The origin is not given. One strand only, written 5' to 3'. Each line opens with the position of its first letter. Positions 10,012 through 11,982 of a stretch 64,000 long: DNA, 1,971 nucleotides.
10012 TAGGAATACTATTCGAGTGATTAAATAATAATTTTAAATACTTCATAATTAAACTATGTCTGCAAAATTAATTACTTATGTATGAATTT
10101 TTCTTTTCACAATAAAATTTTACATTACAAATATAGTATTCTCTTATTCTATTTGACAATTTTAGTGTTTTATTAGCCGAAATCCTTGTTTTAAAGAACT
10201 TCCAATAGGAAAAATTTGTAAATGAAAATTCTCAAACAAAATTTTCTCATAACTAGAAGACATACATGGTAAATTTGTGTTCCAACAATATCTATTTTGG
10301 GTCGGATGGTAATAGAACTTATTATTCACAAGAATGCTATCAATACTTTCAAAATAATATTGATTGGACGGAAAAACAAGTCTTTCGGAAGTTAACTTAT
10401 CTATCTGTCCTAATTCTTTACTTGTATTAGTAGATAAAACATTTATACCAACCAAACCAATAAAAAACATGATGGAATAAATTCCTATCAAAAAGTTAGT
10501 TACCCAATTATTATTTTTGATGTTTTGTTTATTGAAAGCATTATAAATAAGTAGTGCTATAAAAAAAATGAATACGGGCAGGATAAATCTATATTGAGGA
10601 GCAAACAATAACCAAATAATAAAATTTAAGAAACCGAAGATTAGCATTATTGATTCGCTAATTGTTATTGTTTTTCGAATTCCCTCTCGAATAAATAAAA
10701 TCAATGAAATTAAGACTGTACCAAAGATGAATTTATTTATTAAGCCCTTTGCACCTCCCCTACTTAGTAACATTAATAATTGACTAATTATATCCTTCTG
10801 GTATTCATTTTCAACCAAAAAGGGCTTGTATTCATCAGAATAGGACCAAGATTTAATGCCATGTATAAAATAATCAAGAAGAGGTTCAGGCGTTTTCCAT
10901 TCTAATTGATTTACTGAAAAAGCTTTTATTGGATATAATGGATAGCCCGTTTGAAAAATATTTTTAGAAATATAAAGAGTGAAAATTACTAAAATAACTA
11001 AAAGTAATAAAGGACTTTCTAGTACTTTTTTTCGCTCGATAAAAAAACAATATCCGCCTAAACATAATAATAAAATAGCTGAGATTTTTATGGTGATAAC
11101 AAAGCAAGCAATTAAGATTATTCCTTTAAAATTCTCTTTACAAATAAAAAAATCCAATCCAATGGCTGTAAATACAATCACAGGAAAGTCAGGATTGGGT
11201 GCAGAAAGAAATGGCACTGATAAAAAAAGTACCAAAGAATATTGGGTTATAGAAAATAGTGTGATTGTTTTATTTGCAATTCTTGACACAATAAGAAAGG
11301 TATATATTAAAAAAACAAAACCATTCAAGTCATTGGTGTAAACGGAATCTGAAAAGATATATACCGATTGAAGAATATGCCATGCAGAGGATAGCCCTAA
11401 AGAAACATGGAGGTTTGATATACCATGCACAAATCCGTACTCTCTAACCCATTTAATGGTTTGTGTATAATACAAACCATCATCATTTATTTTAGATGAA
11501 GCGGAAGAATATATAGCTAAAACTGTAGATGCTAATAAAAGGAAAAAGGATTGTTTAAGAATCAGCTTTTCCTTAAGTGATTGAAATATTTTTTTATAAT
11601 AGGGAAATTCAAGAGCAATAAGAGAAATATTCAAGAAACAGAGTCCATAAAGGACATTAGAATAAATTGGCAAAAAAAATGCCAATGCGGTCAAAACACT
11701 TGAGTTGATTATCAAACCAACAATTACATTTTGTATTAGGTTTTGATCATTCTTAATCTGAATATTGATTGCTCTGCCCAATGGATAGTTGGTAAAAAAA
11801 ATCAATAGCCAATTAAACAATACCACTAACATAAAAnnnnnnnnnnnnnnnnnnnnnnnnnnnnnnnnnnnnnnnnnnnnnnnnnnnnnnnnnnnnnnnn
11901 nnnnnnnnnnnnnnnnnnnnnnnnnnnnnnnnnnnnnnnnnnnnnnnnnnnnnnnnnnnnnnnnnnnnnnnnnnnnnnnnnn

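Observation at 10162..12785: XrtF-like exosortase, its partner and a 556-aa GT-C-like membrane protein as the distal module of the polysaccharide operon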

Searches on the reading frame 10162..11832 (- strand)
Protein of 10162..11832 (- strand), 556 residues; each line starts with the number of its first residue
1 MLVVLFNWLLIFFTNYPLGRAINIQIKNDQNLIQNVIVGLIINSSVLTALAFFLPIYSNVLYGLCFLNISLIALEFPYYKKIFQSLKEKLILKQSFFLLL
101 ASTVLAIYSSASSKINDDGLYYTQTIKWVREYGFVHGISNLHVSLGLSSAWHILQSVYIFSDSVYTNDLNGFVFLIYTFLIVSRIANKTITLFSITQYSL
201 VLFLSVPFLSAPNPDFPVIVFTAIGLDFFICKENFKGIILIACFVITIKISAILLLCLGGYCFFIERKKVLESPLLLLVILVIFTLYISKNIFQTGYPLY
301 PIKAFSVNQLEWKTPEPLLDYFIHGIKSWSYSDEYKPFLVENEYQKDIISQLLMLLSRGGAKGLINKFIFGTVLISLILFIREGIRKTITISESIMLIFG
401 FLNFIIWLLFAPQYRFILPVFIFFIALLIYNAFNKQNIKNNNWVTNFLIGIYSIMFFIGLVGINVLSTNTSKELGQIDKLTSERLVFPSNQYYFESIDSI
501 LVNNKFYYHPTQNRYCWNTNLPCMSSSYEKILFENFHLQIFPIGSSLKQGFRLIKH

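Call 3: search_protein_families(library=ncbifam, proteins=[window:10162-11832:-], max_evalue=0.01)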
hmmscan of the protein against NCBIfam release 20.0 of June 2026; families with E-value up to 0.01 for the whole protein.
window:10162-11832:- (556 aa): 1 family
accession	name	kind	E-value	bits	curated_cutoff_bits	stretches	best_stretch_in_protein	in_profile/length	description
NF047510.1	LIC_10190_fam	subfamily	2.5e-78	263.7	100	1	2-418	1-423/424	LIC_10190 family membrane protein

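Call 4: search_protein_families(library=pfam, proteins=[window:10162-11832:-], max_evalue=0.01)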
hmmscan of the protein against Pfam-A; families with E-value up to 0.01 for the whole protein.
window:10162-11832:- (556 aa): 1 family
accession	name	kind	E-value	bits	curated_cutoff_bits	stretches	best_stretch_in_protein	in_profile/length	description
PF11874.13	DUF3394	-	0.004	17.3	28.2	1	243-284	2-43/181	Domain of unknown function (DUF3394)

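Call 7: find_homologous_proteins(query=window:10162-11832:-)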
Query window:10162-11832:- (556 aa): 109 proteins with E <= 0.001 among 8000 candidates.
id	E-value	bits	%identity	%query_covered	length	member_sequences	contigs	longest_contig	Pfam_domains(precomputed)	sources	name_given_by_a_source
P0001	0.0e+0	1208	100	100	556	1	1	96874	PF26626.1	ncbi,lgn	-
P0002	5.5e-274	928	75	99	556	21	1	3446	PF26626.1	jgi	jgi:hypothetical protein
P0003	2.9e-273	926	75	99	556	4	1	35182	PF26626.1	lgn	-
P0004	1.4e-269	914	73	99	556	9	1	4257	PF26626.1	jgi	-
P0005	3.9e-268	909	73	99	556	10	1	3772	PF26626.1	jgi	jgi:hypothetical protein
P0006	2.3e-267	906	73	100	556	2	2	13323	PF26626.1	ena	-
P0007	6.0e-220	750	60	100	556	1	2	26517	PF26626.1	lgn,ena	-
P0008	1.0e-171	591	73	64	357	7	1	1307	PF26626.1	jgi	-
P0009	3.9e-141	490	46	97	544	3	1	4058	PF26626.1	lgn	-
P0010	4.0e-141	490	47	94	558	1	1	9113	PF26626.1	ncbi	-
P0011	5.1e-126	440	41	100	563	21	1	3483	PF26626.1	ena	-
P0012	1.8e-124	435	42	100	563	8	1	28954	PF26626.1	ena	-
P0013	1.5e-123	432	41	100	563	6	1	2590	PF26626.1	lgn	-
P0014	1.7e-123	431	43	100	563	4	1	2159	PF26626.1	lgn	-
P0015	4.4e-123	430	42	100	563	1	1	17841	PF26626.1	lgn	-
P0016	1.1e-122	429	42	100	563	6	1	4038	PF26626.1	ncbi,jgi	jgi:hypothetical protein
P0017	1.8e-122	428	42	100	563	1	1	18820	PF26626.1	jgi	jgi:hypothetical protein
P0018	5.5e-122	426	42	100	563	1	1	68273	PF26626.1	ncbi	-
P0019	1.1e-121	425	43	100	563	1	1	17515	PF26626.1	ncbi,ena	-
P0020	1.3e-121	425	41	100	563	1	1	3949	PF26626.1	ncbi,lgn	ncbi:MAG: LIC_10190 family membrane protein [Bacteroidia bacterium]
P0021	1.3e-121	425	42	100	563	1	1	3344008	PF26626.1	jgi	jgi:hypothetical protein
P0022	1.4e-121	425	40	100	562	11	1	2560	PF26626.1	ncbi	-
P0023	1.5e-121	425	42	100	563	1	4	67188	PF26626.1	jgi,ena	-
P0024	1.3e-120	422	59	57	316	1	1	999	PF26626.1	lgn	-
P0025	1.9e-120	421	42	100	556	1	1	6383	PF26626.1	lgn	-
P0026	3.3e-120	421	41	100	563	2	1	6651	PF26626.1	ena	-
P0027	4.6e-120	420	42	100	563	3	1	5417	PF26626.1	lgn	-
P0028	7.2e-120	420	42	100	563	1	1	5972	PF26626.1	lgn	-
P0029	8.9e-119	416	41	100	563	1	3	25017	PF26626.1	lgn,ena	-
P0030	1.5e-118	415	42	100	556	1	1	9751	PF26626.1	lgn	-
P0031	1.7e-118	415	41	100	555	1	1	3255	PF26626.1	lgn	-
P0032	3.5e-118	414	41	100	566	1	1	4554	PF26626.1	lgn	-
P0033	4.1e-118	414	44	100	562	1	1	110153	PF26626.1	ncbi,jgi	jgi:hypothetical protein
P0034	1.3e-117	412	40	100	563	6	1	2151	PF26626.1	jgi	-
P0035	1.8e-117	412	43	93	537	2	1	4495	PF26626.1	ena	-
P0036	3.1e-117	411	42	91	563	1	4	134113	PF26626.1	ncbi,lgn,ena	-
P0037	8.0e-117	409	41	100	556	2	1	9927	PF26626.1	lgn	-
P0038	7.4e-116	406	40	100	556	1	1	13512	PF26626.1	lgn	-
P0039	2.9e-115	404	40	100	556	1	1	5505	PF26626.1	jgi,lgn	jgi:hypothetical protein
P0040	9.0e-115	403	41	97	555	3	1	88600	PF26626.1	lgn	-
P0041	2.5e-112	395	40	100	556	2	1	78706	PF26626.1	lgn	-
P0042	2.8e-112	394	40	100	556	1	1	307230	PF26626.1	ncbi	-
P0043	1.9e-111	392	40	100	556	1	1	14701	PF26626.1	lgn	-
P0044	2.8e-111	391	38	100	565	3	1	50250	PF26626.1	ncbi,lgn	ncbi:MAG: hypothetical protein V4643_10985 [Bacteroidota bacterium]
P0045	1.7e-110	389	39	100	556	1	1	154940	PF26626.1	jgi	-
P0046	7.0e-109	383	39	100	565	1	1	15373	PF26626.1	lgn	-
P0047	2.9e-108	381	42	83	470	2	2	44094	PF26626.1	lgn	-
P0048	1.0e-107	379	39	98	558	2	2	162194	PF26626.1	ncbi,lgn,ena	-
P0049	4.4e-107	377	38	100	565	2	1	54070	PF26626.1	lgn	-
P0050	9.7e-107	376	38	94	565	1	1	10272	PF26626.1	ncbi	-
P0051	1.9e-106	375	39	98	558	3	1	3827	PF26626.1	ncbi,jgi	jgi:hypothetical protein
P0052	3.9e-106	374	40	100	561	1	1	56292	PF26626.1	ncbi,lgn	-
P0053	1.9e-104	369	40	91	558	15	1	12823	PF26626.1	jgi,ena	jgi:hypothetical protein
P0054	1.1e-101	359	42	83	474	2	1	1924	PF26626.1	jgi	jgi:hypothetical protein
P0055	8.3e-88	314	36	95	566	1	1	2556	PF26626.1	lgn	-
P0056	1.3e-87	313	46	63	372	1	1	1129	PF26626.1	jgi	jgi:hypothetical protein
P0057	2.5e-84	302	45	68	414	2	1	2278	PF26626.1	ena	-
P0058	9.5e-80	287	33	96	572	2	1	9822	PF26626.1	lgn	-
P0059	3.3e-77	279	38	77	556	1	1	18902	PF26626.1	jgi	jgi:hypothetical protein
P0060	1.1e-76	277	33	99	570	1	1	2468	PF26626.1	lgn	-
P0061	1.8e-75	273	34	81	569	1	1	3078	PF26626.1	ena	-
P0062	4.7e-75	272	36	80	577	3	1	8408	PF26626.1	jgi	-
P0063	8.4e-74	267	32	100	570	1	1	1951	PF26626.1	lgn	-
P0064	2.1e-71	260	34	100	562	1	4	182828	PF26626.1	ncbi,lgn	-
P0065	3.0e-68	249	30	100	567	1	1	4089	PF26626.1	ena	-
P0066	1.5e-67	247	31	100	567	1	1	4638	PF26626.1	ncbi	ncbi:MAG TPA: hypothetical protein VF490_21590 [Chryseosolibacter sp.]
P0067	4.3e-67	245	32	62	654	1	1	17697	PF26626.1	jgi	jgi:hypothetical protein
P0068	6.0e-67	245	32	100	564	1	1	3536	PF26626.1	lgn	-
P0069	8.8e-41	158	31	99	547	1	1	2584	PF26626.1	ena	-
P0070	2.8e-40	157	30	94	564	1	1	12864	PF26626.1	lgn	-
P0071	1.0e-37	148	32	60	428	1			PF26626.1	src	-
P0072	1.1e-36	145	29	99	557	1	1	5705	PF26626.1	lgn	-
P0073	6.4e-33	133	29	99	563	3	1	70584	PF26626.1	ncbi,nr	ncbi:hypothetical protein FEM08_08770 [Flavobacterium gilvum]|nr:hypothetical protein FEM08_08770 [F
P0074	6.6e-33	132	28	99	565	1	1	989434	PF26626.1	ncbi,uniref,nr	ncbi:LIC_10190 family membrane protein [Flavobacterium granuli]|uniref:DUF8201 domain-containing pro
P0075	7.3e-33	132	31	85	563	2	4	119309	PF26626.1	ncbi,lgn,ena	-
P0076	8.8e-33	132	30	80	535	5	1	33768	PF26626.1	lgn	-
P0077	1.2e-32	132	27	85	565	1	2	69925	PF26626.1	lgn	-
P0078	2.7e-32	130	29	81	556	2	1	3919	PF26626.1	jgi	-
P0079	8.3e-32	129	29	99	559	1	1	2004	PF26626.1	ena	-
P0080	8.5e-30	122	29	79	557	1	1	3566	PF26626.1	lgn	-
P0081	1.1e-29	122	30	99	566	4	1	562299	PF26626.1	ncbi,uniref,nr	ncbi:hypothetical protein [Flavobacterium sp. ENC]|uniref:LIC_10190 family membrane protein n=1 Tax=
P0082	1.1e-29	122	26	94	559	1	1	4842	PF26626.1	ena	-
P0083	3.2e-29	120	28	80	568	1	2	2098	PF26626.1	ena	-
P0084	4.0e-29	120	26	94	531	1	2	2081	PF26626.1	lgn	-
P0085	3.6e-28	117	29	99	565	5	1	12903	PF26626.1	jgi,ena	-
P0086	8.1e-28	116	30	85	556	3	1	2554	PF26626.1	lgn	-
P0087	1.3e-27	115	29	99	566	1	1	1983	PF26626.1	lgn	-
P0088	2.1e-27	114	26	99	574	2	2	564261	PF26626.1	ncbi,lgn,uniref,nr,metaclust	ncbi:hypothetical protein FNO01nite_18790 [Flavobacterium noncentrifugens]|uniref:DUF8201 domain-con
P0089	4.0e-27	113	27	99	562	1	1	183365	PF26626.1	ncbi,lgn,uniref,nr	ncbi:LIC_10190 family membrane protein [Moheibacter sediminis]|uniref:DUF8201 domain-containing prot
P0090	5.7e-27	113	28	85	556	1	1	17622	PF26626.1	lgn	-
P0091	1.1e-25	109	27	97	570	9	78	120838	PF26626.1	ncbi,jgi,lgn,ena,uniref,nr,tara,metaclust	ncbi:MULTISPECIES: LIC_10190 family membrane protein [Mesonia]|uniref:Uncharacterized protein n=1 Ta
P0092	5.0e-25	106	26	100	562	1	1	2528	PF26626.1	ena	-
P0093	6.0e-25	106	31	66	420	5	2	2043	PF26626.1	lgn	-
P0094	3.4e-23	100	27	81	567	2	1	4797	PF26626.1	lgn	-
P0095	3.9e-23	100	27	99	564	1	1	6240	PF26626.1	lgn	-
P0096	4.8e-23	100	28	78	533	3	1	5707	PF26626.1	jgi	jgi:hypothetical protein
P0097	5.0e-23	100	26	80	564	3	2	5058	PF26626.1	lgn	-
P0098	6.1e-23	100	29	89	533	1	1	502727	PF26626.1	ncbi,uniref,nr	ncbi:hypothetical protein D0817_04030 [Flavobacterium cupreum]|uniref:DUF8201 domain-containing prot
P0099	6.9e-21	93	26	80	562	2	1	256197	PF26626.1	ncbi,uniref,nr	ncbi:hypothetical protein G4D82_07925 [Flavobacterium sp. CYK-4]|uniref:LIC_10190 family membrane pr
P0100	4.9e-19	87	27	91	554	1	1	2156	PF26626.1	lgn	-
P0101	8.7e-18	83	26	94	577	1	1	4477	PF26626.1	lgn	-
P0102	1.3e-14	72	32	53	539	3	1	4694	PF26626.1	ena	-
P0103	2.9e-14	71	25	91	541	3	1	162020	PF26626.1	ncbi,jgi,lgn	-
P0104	8.7e-14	69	32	38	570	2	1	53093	PF26626.1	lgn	-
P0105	8.9e-12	63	27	83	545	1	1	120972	PF26626.1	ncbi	-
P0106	3.7e-8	51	23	99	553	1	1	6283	PF26626.1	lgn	-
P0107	7.3e-7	47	25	96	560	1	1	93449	PF26626.1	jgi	jgi:hypothetical protein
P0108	1.4e-5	42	28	71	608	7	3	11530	PF26626.1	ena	-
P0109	9.8e-4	36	39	14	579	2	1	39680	PF26626.1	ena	-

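Call 10: find_encoding_contigs(protein=P0001, flank=10000, max_places=3)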
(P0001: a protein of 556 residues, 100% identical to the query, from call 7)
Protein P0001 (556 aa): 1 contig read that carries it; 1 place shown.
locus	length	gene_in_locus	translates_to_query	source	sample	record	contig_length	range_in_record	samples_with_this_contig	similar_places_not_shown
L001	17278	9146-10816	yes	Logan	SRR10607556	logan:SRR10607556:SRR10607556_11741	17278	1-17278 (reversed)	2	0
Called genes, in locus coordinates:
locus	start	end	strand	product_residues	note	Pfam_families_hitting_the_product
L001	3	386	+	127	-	?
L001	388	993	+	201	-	PF02397:Bac_transf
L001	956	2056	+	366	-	PF21360:PylC-like_N (faint)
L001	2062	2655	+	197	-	PF17836:PglD_N, PF25084:LbH_EIF2B (weak), PF25087:GMPPB_C (weak), PF00132:Hexapep, PF14602:Hexapep_2 (weak)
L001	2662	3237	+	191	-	PF09721:Exosortase_EpsH (weak)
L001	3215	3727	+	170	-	-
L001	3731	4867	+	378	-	PF01041:DegT_DnrJ_EryC1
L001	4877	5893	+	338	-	PF01408:GFO_IDH_MocA, PF03447:NAD_binding_3 (weak), PF02894:GFO_IDH_MocA_C, PF22725:GFO_IDH_MocA_C3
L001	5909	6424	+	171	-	-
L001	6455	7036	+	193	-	PF25084:LbH_EIF2B, PF25087:GMPPB_C (faint), PF00132:Hexapep, PF14602:Hexapep_2 (weak), PF00132:Hexapep, PF14602:Hexapep_2 (weak)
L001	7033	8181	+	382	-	PF00155:Aminotran_1_2, PF01041:DegT_DnrJ_EryC1, PF00266:Aminotran_5 (weak)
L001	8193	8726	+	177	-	PF09721:Exosortase_EpsH (weak)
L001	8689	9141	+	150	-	-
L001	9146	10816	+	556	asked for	PF26626:DUF8201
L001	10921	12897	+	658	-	PF01073:3Beta_HSD, PF01370:Epimerase, PF02719:Polysacc_synt_2, PF04321:RmlD_sub_bind, PF07993:NAD_binding_4 (faint), PF16363:GDP_Man_Dehyd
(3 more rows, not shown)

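Call 18: find_encoding_contigs(protein=P0074, flank=8000, max_places=2)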
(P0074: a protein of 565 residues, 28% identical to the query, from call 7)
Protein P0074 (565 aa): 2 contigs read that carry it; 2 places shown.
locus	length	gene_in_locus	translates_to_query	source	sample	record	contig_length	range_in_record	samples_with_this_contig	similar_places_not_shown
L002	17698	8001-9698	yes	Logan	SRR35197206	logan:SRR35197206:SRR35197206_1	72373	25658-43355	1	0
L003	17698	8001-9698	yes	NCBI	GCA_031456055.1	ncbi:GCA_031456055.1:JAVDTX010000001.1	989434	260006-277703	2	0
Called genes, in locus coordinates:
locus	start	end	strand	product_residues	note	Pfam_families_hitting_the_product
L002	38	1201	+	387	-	-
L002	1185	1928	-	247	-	PF13489:Methyltransf_23 (weak), PF13847:Methyltransf_31, PF08241:Methyltransf_11, PF08242:Methyltransf_12, PF13649:Methyltransf_25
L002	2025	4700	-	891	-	PF13620:CarboxypepD_reg, PF13715:CarbopepD_reg_2, PF07715:Plug, PF00593:TonB_dep_Rec_b-barrel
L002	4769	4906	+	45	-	-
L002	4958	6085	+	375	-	PF02421:FeoB_N, PF01926:MMR_HSR1, PF06071:YchF-GTPase_C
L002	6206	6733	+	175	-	PF02525:Flavodoxin_2 (weak), PF03358:FMN_red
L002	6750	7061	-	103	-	-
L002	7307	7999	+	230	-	PF00005:ABC_tran, PF02463:SMC_N (faint), PF13304:AAA_21 (faint)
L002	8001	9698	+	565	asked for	PF26626:DUF8201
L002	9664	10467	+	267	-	PF09674:DUF2400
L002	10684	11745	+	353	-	PF13646:HEAT_2 (faint)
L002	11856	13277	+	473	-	PF13506:Glyco_transf_21 (faint), PF00535:Glycos_transf_2, PF10111:Glyco_tranf_2_2 (faint), PF13641:Glyco_tranf_2_3, PF13632:Glyco_trans_2_3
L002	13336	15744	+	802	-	PF00884:Sulfatase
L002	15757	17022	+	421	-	PF14559:TPR_19 (faint), PF19413:YaiO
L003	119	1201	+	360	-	-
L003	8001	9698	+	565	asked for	PF26626:DUF8201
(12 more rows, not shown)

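Call 19: find_encoding_contigs(protein=P0091, flank=8000, max_places=2)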
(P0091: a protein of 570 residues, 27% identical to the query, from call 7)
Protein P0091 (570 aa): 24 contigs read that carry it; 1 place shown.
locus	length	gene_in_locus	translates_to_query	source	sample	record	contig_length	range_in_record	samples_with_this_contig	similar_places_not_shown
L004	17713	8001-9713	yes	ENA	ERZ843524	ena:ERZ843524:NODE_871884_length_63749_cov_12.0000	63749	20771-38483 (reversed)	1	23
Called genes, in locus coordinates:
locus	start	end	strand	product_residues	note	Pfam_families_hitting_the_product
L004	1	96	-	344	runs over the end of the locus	-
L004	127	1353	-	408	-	PF01966:HD, PF19276:HD_assoc_2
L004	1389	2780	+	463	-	PF00072:Response_reg, PF08665:PglZ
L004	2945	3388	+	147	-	PF02367:TsaE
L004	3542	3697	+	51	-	-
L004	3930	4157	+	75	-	-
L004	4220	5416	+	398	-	PF05222:AlaDh_PNT_N, PF01262:AlaDh_PNT_C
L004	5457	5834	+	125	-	-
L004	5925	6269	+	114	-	-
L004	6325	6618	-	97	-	-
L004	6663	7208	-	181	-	PF01625:PMSR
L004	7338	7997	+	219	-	PF00005:ABC_tran, PF02463:SMC_N (weak), PF13304:AAA_21 (faint)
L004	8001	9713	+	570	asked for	PF26626:DUF8201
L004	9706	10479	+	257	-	PF09674:DUF2400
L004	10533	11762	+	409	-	PF01590:GAF, PF13185:GAF_2, PF00512:HisKA, PF02518:HATPase_c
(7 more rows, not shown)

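Call 20: find_encoding_contigs(protein=P0021, flank=8000, max_places=1)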
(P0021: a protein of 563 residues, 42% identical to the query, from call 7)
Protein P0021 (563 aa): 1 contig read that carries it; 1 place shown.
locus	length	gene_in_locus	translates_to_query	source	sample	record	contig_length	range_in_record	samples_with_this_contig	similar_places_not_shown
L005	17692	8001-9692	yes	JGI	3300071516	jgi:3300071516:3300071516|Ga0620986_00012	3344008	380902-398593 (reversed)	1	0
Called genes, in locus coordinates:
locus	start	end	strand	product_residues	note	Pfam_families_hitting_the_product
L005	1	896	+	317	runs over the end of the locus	PF01073:3Beta_HSD, PF01370:Epimerase, PF04321:RmlD_sub_bind, PF07993:NAD_binding_4 (faint), PF16363:GDP_Man_Dehyd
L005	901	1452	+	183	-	PF02397:Bac_transf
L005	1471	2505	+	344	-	PF01408:GFO_IDH_MocA, PF22685:Gal80p_C-like (faint), PF02894:GFO_IDH_MocA_C, PF22725:GFO_IDH_MocA_C3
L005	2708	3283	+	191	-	PF25084:LbH_EIF2B, PF25247:LbH_GLGC (faint), PF00132:Hexapep, PF25087:GMPPB_C (weak), PF14602:Hexapep_2 (weak)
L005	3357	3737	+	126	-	PF05635:23S_rRNA_IVP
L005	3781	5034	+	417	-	PF00155:Aminotran_1_2, PF00266:Aminotran_5 (weak), PF01041:DegT_DnrJ_EryC1, PF01053:Cys_Met_Meta_PP (weak), PF01212:Beta_elim_lyase (weak)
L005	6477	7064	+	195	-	PF05685:Uma2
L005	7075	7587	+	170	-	PF09721:Exosortase_EpsH (weak)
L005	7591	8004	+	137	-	-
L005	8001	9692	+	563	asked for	PF26626:DUF8201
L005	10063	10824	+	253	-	PF00535:Glycos_transf_2, PF10111:Glyco_tranf_2_2 (weak), PF13641:Glyco_tranf_2_3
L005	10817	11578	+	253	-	PF02698:DUF218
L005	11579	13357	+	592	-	PF00664:ABC_membrane, PF00005:ABC_tran, PF02463:SMC_N (weak)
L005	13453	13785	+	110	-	PF11680:DUF3276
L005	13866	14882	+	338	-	-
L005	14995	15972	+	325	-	PF00365:PFK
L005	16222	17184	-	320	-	PF01300:Sua5_yciO_yrdC, PF03481:Sua5_C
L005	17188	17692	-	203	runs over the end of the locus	PF01712:dNK, PF02223:Thymidylate_kin (faint)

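Call 21: find_encoding_contigs(protein=P0042, flank=8000, max_places=1)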
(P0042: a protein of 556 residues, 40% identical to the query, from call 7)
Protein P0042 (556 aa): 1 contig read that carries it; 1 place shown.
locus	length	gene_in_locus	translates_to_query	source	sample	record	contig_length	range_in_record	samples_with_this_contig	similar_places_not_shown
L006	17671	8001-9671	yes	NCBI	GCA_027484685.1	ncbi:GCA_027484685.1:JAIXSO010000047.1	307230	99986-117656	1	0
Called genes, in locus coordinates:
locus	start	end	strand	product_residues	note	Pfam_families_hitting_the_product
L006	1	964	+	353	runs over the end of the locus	PF21360:PylC-like_N (weak)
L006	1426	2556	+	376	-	PF01041:DegT_DnrJ_EryC1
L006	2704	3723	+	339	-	PF01408:GFO_IDH_MocA, PF22685:Gal80p_C-like (weak), PF02894:GFO_IDH_MocA_C, PF22725:GFO_IDH_MocA_C3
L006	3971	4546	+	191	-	PF25084:LbH_EIF2B, PF00132:Hexapep, PF25087:GMPPB_C, PF14602:Hexapep_2 (weak), PF00132:Hexapep (weak)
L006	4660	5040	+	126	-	PF05635:23S_rRNA_IVP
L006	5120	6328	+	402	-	PF00155:Aminotran_1_2, PF00266:Aminotran_5, PF01041:DegT_DnrJ_EryC1, PF01053:Cys_Met_Meta_PP (weak), PF01212:Beta_elim_lyase (weak)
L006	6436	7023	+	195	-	PF05685:Uma2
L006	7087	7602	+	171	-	PF09721:Exosortase_EpsH (weak)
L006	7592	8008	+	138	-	-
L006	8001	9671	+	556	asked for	PF26626:DUF8201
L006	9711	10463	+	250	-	PF00535:Glycos_transf_2, PF10111:Glyco_tranf_2_2 (weak), PF13641:Glyco_tranf_2_3 (weak)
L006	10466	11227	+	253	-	PF02698:DUF218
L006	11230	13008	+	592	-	PF00664:ABC_membrane, PF00005:ABC_tran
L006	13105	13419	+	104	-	PF11680:DUF3276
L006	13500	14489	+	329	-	-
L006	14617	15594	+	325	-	PF00365:PFK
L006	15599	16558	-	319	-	PF01300:Sua5_yciO_yrdC, PF03481:Sua5_C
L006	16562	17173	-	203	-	PF01712:dNK, PF02223:Thymidylate_kin (faint)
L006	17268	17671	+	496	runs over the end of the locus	PF03739:LptF_LptG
